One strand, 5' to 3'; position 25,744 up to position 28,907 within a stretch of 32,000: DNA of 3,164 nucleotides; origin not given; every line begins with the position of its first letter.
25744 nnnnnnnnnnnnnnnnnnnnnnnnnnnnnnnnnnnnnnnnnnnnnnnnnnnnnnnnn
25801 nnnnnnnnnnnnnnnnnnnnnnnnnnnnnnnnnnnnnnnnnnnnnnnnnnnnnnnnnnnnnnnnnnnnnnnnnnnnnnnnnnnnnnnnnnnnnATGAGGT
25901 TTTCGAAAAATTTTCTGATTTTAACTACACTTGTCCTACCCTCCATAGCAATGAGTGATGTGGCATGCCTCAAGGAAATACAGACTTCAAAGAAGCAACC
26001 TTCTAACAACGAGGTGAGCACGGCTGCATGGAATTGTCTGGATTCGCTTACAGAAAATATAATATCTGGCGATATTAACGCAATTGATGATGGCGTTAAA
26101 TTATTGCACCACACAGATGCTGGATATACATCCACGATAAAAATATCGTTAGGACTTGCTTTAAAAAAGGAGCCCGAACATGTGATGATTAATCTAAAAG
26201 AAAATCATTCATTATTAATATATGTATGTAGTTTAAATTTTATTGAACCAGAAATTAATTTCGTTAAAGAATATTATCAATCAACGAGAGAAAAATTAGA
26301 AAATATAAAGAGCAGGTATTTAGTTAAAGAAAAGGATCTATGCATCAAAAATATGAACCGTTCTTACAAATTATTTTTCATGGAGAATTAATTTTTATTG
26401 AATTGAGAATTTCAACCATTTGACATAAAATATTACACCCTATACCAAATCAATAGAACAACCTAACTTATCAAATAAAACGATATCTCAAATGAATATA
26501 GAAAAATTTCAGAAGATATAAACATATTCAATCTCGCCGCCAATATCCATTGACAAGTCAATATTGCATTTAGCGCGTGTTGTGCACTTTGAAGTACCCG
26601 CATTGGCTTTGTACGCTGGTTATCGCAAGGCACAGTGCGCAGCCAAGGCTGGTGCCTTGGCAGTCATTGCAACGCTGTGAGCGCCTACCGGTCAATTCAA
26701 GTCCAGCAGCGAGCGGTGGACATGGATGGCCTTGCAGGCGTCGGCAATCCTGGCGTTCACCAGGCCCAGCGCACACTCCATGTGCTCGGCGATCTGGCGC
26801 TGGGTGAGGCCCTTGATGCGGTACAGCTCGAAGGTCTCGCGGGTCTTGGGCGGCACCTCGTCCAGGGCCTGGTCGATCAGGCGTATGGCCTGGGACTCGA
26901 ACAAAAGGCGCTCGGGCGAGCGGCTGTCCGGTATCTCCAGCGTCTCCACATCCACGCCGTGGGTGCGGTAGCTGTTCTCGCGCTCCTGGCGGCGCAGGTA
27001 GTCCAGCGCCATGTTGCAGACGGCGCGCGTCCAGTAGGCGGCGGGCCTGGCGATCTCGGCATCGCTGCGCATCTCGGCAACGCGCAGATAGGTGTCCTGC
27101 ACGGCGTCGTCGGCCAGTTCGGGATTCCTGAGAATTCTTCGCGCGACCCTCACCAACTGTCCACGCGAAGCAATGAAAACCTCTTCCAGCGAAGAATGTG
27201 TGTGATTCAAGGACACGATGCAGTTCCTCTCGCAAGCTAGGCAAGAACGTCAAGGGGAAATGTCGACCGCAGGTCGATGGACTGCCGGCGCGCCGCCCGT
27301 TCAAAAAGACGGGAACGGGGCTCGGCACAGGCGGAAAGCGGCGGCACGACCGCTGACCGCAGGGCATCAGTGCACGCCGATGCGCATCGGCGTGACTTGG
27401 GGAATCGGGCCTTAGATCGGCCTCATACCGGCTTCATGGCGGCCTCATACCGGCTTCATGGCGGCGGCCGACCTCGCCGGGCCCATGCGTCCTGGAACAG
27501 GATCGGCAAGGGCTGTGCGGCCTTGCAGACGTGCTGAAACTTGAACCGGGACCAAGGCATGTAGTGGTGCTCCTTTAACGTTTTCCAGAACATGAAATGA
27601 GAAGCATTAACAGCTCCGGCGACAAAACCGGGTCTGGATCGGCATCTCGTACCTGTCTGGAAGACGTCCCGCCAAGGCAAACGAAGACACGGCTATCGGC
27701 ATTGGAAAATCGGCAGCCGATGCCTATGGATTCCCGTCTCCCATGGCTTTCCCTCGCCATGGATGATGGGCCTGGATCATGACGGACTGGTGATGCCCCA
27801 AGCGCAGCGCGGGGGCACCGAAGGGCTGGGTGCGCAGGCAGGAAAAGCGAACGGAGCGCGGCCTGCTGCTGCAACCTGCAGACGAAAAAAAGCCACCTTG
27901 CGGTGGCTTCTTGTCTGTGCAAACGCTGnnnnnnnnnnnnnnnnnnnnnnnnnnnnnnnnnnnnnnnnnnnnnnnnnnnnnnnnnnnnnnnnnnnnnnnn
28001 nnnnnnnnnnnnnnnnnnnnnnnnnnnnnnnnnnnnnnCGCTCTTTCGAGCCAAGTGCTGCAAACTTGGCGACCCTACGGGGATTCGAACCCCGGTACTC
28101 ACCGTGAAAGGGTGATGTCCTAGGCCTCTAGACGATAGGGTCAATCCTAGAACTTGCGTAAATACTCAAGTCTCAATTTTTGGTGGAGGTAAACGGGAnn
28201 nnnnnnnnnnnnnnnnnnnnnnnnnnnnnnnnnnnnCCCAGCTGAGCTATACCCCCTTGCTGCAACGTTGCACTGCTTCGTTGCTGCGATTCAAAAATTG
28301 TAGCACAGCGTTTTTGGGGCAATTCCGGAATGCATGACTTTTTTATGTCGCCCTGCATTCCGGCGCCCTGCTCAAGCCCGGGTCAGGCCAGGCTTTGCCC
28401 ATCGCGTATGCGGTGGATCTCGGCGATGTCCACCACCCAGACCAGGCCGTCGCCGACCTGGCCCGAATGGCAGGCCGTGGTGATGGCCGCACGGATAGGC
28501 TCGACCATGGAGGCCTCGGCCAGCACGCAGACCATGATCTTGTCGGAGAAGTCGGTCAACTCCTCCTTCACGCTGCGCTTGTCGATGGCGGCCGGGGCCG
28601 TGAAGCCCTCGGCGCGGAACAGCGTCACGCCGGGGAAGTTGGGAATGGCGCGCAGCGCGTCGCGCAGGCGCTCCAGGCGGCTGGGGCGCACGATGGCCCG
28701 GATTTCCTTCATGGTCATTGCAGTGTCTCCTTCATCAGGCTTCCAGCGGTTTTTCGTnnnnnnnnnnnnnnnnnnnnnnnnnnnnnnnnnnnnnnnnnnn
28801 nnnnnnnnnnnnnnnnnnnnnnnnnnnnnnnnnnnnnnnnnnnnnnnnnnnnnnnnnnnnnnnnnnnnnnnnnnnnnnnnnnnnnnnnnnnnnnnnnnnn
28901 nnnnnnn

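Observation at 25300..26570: AT-rich recombined Rhs tip: an L,D-transpeptidase-like toxin with an unclassifiable signal-peptide immunity protein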

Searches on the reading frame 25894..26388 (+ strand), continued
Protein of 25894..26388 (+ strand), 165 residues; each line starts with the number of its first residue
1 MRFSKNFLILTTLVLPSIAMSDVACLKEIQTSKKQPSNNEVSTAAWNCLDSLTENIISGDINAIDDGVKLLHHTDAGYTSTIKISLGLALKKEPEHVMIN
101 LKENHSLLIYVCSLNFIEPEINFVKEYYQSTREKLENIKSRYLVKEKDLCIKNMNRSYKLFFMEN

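Call 57: fold_search(model_id=the predicted structure, library=pdb)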
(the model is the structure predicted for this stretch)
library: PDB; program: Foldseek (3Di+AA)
matches with E <= 10: 726; with E <= 0.001: 0
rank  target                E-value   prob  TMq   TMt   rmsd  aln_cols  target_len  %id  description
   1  4dba_A                2.2e-02  0.98  0.31  0.27  12.2       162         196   15  Designed Armadillo repeat protein (YIIM3AII) (released 2012-05-16)
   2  4db8_A                7.7e-02  0.54  0.25  0.19  12.9       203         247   14  Designed Armadillo-repeat Protein (released 2012-05-16)
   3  4hxt                  1.4e-01  0.72  0.27  0.20  12.5       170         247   17  Crystal Structure of Engineered Protein. Northeast Structural Genomics Consortium Target OR329 (released 2012-11-21)
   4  7mwq_A                2.0e-01  0.94  0.42  0.36   5.8       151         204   14  Structure of De Novo designed beta sheet heterodimer LHD29A53/B53 (released 2022-01-19)
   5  7vg4_B                2.1e-01  0.23  0.19  0.17  17.8       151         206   10  10,5-methenyltetrahydrofolate cyclohydrolase from Methylobacterium extorquens AM1 strain (released 2022-07-06)
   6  5mfb_B                2.2e-01  0.89  0.37  0.29   6.7       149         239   12  Designed armadillo repeat protein YIII(Dq)4CqI (released 2017-09-13)
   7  5mfi_B                2.2e-01  0.47  0.25  0.20  12.7       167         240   11  Designed armadillo repeat protein YIII(Dq.V2)4CqI in complex with peptide (KR)4 (released 2017-09-13)
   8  5mfo_A                2.4e-01  0.69  0.32  0.28  10.8       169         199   14  Designed armadillo repeat protein YIIIM3AIII (released 2017-09-13)
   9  5d2d_A                2.6e-01  0.47  0.26  0.21  11.1       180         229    9  Crystal structure of human 14-3-3 zeta in complex with CFTR R-domain peptide pS753-pS768 (released 2016-03-16)
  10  4pls_A                3.1e-01  0.77  0.33  0.21  10.6       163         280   13  Crystal Structures of Designed Armadillo Repeat Proteins: Implications of Construct Design and Crystallization Conditi (released 2014-12-10)
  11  6s9l_A                3.1e-01  0.66  0.33  0.21  11.3       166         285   14  Designed Armadillo Repeat protein Lock1 bound to (KR)4KLSF target (released 2020-02-19)
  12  9w9i_D                3.1e-01  0.38  0.27  0.19  12.7       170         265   13  Cryo-EM structure of the kinesin-2 tail domain in complex with KAP3 and APC (released 2025-10-01)
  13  3nmw_A                3.1e-01  0.38  0.26  0.16  13.7       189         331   13  Crystal structure of armadillo repeats domain of APC (released 2011-07-06)
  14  4yjl_C                3.3e-01  0.60  0.30  0.18  12.7       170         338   13  Crystal structure of APC-ARM in complexed with Amer1-A2 (released 2016-03-09)
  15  5b6g_A                3.3e-01  0.57  0.29  0.18  13.3       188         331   14  Protein-protein interaction (released 2017-05-31)
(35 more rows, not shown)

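Call 60: search_protein_families(library=pfam, proteins=[L004:4469-5029:+, L016:3-785:+, L016:1887-2399:+], max_evalue=0.01)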
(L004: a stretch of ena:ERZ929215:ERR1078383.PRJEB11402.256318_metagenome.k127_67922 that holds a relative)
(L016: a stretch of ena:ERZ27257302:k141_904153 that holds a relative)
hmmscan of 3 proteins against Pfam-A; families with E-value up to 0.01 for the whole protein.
L004:4469-5029:+ (187 aa): 0 families

L016:3-785:+ (261 aa): 3 families
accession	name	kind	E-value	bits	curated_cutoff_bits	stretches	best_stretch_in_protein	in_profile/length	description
PF03527.20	RHS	-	1.6e-17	63.5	27.9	1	9-45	1-37/38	RHS protein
PF03734.19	YkuD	-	5.1e-05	24.3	23.4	1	152-245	62-139/146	L,D-transpeptidase catalytic domain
PF17780.6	OCRE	-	0.0088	16.5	24.7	0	59-87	12-42/52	OCRE domain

L016:1887-2399:+ (171 aa): 0 families

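Call 63: fold_search(model_id=the predicted structure, library=viral)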
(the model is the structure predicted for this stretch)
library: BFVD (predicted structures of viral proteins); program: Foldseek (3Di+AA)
matches with E <= 10: 342; with E <= 0.001: 0
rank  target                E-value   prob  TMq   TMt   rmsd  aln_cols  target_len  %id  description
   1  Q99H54                4.0e-01  0.13  0.17  0.13  16.8       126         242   10  Uncharacterized protein (Fragment) [Human picobirnavirus]
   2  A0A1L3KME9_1          4.2e-01  0.60  0.33  0.05  12.0       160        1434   12  (no name in the UniProt tables at hand)
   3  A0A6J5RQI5            4.4e-01  0.25  0.23  0.09  15.5       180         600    9  Uncharacterized protein [uncultured Caudovirales phage]
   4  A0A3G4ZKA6            5.3e-01  0.57  0.33  0.38  12.1       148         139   13  Uncharacterized protein [Terrestrivirus sp.]
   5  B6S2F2                5.6e-01  0.54  0.40  0.29  12.7       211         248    8  (no name in the UniProt tables at hand)
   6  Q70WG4                5.9e-01  0.28  0.25  0.04  17.7       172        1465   12  Polyprotein (Fragment) [Barley yellow mosaic virus]
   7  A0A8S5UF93            5.9e-01  0.09  0.16  0.11  17.2       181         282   14  Uncharacterized protein [Myoviridae sp. ctcyQ27]
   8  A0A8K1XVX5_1          6.5e-01  0.23  0.27  0.09  13.7       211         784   12  (no name in the UniProt tables at hand)
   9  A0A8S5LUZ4            7.9e-01  0.14  0.20  0.16  20.5       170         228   12  Uncharacterized protein [Siphoviridae sp. ctMsr1]
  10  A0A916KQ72            7.9e-01  0.12  0.19  0.24  13.7       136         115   15  Uncharacterized protein [Mythimna separata entomopoxvirus 'L']
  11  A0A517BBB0            8.2e-01  0.30  0.31  0.16  15.2       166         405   10  Coat protein [Little cherry virus 1]
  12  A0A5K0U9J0            8.2e-01  0.28  0.30  0.21  12.7       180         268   12  Uncharacterized protein [Yasminevirus sp. GU-2018]
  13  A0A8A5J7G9            8.7e-01  0.47  0.35  0.28   9.0       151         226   10  (no name in the UniProt tables at hand)
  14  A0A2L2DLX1            9.1e-01  0.13  0.20  0.14  13.5       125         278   14  Uncharacterized protein [Acanthamoeba polyphaga mimivirus]
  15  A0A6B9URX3            1.1e+00  0.23  0.30  0.09  12.3       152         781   10  (no name in the UniProt tables at hand)
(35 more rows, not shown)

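Call 72: search_dna_similar(query=window:25894-26388:+, collection=plasmids, mode=protein, max_evalue=0.001)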
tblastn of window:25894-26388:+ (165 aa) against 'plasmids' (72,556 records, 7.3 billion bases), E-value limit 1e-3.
Records with a match: 1; places in all: 1; records where one place covers at least 80% of the query: 0.
Best place of each record, by identity: <60% 1.
By first word of the organism name: Caballeronia 1.
By predicted mobility (MOB-suite, as given by PLSDB): non-mobilizable 1.
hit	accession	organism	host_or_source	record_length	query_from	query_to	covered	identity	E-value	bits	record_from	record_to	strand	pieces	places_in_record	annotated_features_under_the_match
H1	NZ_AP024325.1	Caballeronia sp. NK8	-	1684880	49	157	66%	30.0%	1e-5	51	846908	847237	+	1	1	none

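Call 73: get_annotated_region(hit=H1, flank=6000)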
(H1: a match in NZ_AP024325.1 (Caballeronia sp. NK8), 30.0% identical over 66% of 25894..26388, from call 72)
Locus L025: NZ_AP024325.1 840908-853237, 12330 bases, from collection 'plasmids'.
description: Caballeronia sp. NK8 plasmid pNK81, complete sequence
organism: Caballeronia sp. NK8 (NCBI taxid 140098)
taxonomy: Bacteria; Pseudomonadota; Betaproteobacteria; Burkholderiales; Burkholderiaceae; Caballeronia; Caballeronia sp. NK8
host: -; source: -; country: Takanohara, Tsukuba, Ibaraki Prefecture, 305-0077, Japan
typing (MOB-suite, as given by PLSDB): non-mobilizable
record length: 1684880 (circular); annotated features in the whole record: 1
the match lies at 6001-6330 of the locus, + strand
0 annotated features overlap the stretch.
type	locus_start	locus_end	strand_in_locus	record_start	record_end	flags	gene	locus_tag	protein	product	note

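Call 76: search_protein_families(library=pfam, proteins=[L025:5845-6354:+, L025:3283-3903:+, L025:3960-5462:+, L025:6426-6902:+, L025:6921-7496:+, L025:7512-8855:+], max_evalue=0.001)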
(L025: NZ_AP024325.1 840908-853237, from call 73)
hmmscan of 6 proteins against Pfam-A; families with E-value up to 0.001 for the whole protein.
L025:5845-6354:+ (170 aa): 0 families

L025:3283-3903:+ (207 aa): 1 family
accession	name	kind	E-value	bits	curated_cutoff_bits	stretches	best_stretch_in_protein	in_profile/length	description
PF05591.17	T6SS_VipA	-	5.2e-57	192.4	24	1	40-190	2-153/155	Type VI secretion system, VipA, VC_A0107 or Hcp2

L025:3960-5462:+ (501 aa): 2 families
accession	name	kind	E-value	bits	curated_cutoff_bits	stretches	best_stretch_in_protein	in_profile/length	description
PF05943.17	VipB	-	1e-132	442.2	27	1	70-373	2-301/301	EvpB/VC_A0108, tail sheath N-terminal domain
PF18945.5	VipB_2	-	1.5e-44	151.2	27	1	383-494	2-112/112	EvpB/VC_A0108, tail sheath gpW/gp25-like domain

L025:6426-6902:+ (159 aa): 1 family
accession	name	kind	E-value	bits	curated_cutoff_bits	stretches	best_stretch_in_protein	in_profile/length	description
PF05638.18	T6SS_HCP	-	1e-41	142.6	23.5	1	5-134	1-129/129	Type VI secretion system effector, Hcp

L025:6921-7496:+ (192 aa): 1 family
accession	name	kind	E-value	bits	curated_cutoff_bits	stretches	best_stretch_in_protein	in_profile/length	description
PF12790.13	T6SS-SciN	-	1.5e-36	125.2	27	1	54-177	2-117/120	Type VI secretion lipoprotein, VasD, EvfM, TssJ, VC_A0113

L025:7512-8855:+ (448 aa): 1 family
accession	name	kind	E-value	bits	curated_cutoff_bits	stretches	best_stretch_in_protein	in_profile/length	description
PF05936.17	T6SS_VasE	-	2e-144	482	23.4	1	20-446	2-429/429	Bacterial Type VI secretion, VC_A0110, EvfL, ImpJ, VasE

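Call 80: find_related_loci(query=A6, collection=metagenome_contigs, flank=3000)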
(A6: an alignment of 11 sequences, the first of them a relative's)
Query A6 (176 aa) in metagenome_contigs; peptide patterns used: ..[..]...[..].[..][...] (x = any residue, [..] = any of these).
34 stretches matched a pattern; 13 encode a relative of the query (tblastn E <= 1e-3); 13 distinct loci.
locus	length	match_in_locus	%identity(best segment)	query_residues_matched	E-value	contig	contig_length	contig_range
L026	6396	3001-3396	43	14-146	5e-24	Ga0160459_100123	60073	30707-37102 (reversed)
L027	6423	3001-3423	39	27-167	2e-22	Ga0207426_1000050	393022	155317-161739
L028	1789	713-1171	36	15-167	2e-21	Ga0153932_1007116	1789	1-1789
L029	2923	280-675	37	29-158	5e-21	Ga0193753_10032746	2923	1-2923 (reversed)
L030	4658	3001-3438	37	1-153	1e-20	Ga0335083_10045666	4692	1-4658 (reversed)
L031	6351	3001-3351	41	34-150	1e-20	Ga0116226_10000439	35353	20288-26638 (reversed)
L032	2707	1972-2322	41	34-150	1e-20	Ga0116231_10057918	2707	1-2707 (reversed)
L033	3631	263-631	34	29-149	8e-14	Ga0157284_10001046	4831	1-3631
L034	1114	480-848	34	29-149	6e-14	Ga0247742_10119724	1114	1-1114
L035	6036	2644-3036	32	44-168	5e-11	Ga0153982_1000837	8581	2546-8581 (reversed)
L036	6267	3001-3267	36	60-146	4e-11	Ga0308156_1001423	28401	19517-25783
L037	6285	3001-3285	34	58-150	4e-9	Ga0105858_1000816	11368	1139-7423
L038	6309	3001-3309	32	44-139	2e-8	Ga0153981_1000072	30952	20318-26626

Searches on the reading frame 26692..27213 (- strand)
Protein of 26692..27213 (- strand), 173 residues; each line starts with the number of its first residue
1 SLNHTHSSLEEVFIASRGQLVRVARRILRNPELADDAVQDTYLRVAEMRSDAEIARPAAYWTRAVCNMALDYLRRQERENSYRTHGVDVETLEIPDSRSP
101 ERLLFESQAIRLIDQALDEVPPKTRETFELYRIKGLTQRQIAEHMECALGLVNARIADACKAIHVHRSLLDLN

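Call 60: search_protein_families(library=pfam, proteins=[window:26692-27213:-], max_evalue=0.01)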
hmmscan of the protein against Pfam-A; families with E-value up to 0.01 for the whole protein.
window:26692-27213:- (173 aa): 4 families
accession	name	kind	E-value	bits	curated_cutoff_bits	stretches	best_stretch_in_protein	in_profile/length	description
PF08281.18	Sigma70_r4_2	-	3.6e-12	46.2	25.7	1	111-162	2-53/54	Sigma-70, region 4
PF04542.20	Sigma70_r2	-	1.8e-11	44.1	24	1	17-78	6-70/71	Sigma-70 region 2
PF04545.22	Sigma70_r4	-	2.9e-06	27.1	24.1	1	116-162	1-47/50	Sigma-70, region 4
PF07638.17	Sigma70_ECF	-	0.0066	16.8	21.1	0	19-154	29-170/185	ECF sigma factor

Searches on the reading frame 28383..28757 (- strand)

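Call 64: search_protein_families(library=pfam, proteins=[window:28383-28757:-], max_evalue=0.00001)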
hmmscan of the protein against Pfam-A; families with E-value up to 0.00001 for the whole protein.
window:28383-28757:- (124 aa): 2 families
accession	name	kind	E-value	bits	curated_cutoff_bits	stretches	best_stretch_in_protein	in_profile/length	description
PF00543.27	P-II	-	1.6e-13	51.3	25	1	16-120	1-101/102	Nitrogen regulatory protein P-II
PF11582.13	DUF3240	-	8.1e-06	26.3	21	1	25-113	13-97/102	Protein of unknown function (DUF3240)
